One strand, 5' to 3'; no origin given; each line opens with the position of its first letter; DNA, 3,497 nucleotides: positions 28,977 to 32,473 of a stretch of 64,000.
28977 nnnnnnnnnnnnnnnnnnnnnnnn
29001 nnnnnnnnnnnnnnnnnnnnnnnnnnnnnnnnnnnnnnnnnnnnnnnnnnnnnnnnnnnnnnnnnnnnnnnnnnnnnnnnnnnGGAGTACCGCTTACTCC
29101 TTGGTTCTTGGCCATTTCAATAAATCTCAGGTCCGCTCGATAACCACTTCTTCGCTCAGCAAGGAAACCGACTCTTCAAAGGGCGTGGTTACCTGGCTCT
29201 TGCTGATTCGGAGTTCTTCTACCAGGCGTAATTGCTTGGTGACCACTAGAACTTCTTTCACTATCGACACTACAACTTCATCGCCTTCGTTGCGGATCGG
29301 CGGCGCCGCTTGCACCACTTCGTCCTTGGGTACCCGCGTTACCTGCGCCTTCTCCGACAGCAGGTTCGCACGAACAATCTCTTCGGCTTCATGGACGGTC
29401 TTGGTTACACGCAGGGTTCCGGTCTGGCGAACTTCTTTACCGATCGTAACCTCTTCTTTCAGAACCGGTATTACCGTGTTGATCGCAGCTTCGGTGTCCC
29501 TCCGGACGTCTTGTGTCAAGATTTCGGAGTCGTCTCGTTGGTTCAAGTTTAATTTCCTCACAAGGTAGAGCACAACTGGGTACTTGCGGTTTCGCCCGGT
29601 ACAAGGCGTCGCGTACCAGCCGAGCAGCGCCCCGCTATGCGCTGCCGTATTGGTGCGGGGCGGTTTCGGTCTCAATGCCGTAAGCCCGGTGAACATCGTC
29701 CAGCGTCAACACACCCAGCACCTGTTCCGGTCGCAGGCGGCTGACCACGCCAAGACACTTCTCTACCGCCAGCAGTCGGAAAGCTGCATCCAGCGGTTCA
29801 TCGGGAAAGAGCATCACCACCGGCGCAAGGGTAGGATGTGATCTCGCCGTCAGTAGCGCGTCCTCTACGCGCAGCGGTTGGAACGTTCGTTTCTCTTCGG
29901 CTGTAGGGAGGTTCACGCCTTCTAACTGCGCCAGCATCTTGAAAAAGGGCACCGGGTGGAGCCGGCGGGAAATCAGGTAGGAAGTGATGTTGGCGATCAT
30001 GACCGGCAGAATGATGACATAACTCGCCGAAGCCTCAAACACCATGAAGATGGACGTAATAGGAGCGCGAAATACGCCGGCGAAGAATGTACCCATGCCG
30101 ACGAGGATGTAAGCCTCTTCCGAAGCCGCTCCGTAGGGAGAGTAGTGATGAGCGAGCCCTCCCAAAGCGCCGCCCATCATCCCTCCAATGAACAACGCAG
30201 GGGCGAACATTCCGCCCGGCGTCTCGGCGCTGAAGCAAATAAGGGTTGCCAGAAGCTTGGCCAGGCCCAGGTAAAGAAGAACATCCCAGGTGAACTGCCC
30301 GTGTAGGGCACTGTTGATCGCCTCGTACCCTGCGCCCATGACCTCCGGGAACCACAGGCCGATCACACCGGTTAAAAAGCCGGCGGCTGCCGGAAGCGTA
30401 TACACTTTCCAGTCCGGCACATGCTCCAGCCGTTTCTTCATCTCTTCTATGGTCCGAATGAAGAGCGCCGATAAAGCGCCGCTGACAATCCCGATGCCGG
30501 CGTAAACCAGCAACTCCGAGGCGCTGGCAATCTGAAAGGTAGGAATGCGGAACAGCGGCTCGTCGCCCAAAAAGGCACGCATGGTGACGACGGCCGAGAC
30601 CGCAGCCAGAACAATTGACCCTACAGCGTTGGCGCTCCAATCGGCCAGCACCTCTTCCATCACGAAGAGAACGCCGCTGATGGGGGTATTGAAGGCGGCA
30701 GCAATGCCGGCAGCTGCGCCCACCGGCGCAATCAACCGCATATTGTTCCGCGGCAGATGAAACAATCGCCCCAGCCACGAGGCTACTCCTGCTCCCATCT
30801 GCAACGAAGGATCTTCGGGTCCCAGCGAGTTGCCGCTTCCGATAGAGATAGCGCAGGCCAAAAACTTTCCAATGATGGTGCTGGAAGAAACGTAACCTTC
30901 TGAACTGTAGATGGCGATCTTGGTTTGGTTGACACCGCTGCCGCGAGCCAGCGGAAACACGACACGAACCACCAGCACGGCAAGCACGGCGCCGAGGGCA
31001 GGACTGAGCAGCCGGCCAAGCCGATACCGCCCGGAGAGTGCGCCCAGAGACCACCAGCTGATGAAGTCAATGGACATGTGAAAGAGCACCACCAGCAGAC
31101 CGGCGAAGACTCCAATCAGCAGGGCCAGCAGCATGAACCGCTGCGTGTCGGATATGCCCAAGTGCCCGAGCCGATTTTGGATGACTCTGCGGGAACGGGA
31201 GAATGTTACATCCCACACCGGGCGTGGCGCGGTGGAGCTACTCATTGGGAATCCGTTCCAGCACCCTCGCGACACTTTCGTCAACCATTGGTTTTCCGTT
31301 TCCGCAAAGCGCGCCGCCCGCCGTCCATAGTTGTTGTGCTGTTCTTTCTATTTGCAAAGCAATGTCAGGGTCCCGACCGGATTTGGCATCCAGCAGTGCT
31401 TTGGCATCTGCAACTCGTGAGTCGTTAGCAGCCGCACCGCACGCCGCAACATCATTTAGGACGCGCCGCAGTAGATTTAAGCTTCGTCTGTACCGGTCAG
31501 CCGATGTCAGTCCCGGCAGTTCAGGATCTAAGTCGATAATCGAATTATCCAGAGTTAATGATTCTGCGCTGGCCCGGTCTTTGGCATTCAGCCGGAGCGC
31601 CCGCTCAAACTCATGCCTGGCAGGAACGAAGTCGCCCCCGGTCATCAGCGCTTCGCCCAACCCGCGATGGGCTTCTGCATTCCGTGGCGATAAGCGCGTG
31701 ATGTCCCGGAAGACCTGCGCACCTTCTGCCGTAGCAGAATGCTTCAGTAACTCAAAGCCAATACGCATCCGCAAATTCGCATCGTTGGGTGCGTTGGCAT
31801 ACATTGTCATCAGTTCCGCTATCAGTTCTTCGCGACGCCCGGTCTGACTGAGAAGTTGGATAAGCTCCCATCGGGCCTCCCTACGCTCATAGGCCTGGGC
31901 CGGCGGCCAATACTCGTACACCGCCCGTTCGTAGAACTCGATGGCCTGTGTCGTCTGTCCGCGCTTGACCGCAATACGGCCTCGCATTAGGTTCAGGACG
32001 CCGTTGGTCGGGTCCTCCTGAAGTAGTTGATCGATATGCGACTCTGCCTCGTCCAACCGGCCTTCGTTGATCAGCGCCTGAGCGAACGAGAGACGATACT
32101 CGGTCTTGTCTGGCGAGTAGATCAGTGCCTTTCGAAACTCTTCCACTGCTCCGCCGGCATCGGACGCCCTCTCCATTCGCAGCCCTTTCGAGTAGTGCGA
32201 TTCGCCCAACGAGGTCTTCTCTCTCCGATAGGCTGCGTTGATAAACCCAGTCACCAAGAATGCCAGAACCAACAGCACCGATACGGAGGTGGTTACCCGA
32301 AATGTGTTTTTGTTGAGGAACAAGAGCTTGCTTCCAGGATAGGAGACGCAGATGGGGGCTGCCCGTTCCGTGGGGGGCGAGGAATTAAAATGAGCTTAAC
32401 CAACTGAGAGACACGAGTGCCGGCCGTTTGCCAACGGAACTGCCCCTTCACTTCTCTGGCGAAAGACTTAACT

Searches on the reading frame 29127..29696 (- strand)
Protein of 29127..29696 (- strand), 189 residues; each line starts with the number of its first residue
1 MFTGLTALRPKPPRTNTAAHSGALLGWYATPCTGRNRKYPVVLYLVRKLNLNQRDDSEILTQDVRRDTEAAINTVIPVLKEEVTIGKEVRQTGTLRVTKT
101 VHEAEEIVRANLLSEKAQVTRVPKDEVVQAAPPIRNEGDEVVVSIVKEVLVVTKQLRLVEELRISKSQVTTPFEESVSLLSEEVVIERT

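Call 9: search_protein_families(library=pfam, proteins=[window:29127-29696:-])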
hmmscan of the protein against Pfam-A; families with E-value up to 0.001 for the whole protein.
window:29127-29696:- (189 aa): 1 family
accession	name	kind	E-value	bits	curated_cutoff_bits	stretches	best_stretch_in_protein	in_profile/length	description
PF09557.15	DUF2382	-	5.2e-13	49.7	23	1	77-185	2-110/111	Domain of unknown function (DUF2382)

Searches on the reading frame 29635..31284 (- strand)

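Call 9: search_protein_families(library=pfam, proteins=[window:29635-31284:-])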
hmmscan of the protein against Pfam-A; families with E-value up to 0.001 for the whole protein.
window:29635-31284:- (549 aa): 1 family
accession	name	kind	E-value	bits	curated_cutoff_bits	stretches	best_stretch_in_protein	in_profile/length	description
PF00654.25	Voltage_CLC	-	3e-91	306.6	24.8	1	98-440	1-346/346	Voltage gated chloride channel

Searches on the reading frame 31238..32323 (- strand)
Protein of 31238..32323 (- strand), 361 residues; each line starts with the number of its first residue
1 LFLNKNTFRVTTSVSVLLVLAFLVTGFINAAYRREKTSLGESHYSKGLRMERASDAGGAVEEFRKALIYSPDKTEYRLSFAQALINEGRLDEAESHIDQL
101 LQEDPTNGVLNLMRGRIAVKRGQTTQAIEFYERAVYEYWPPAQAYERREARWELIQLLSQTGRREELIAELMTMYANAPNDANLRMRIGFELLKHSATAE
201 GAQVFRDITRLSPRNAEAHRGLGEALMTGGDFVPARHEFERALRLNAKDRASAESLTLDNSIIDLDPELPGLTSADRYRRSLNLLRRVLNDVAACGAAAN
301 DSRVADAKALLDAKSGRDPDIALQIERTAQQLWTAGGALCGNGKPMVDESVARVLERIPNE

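Call 87: search_protein_families(library=pfam, proteins=[window:31238-32323:-], max_evalue=0.00001)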
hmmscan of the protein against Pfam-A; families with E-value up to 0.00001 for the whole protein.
window:31238-32323:- (361 aa): 10 families
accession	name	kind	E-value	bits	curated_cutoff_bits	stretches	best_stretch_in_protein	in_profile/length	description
PF14559.12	TPR_19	-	5.7e-20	71.9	25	2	54-107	5-58/68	Tetratricopeptide repeat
PF07719.23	TPR_2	-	2.3e-16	58.9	27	0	216-247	1-32/34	Tetratricopeptide repeat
PF13432.12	TPR_16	-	5.6e-13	49.5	32.7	0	193-248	8-63/65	Tetratricopeptide repeat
PF23914.1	TPR_CcmH_CycH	-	6.9e-12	45.9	42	1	54-133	64-146/158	Cytochrome c-type biogenesis protein H TPR domain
PF13428.12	TPR_14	-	9.8e-12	44.8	23.5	0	77-116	4-43/44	Tetratricopeptide repeat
PF13181.12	TPR_8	-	5.6e-09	35.9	25.7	0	112-135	5-28/34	Tetratricopeptide repeat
PF00515.34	TPR_1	-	7.3e-09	35.5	27.8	0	216-247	1-32/34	Tetratricopeptide repeat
PF13431.12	TPR_17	-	2.7e-08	33.9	24.4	0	98-129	3-34/34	Tetratricopeptide repeat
PF13414.12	TPR_11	-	2e-07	31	26.8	0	210-227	22-39/42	TPR repeat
PF24575.1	TPR_Slam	-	2.4e-07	31.6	35.2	0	43-96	50-103/104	Surface lipoprotein assembly modifier, N-terminal TPR repeats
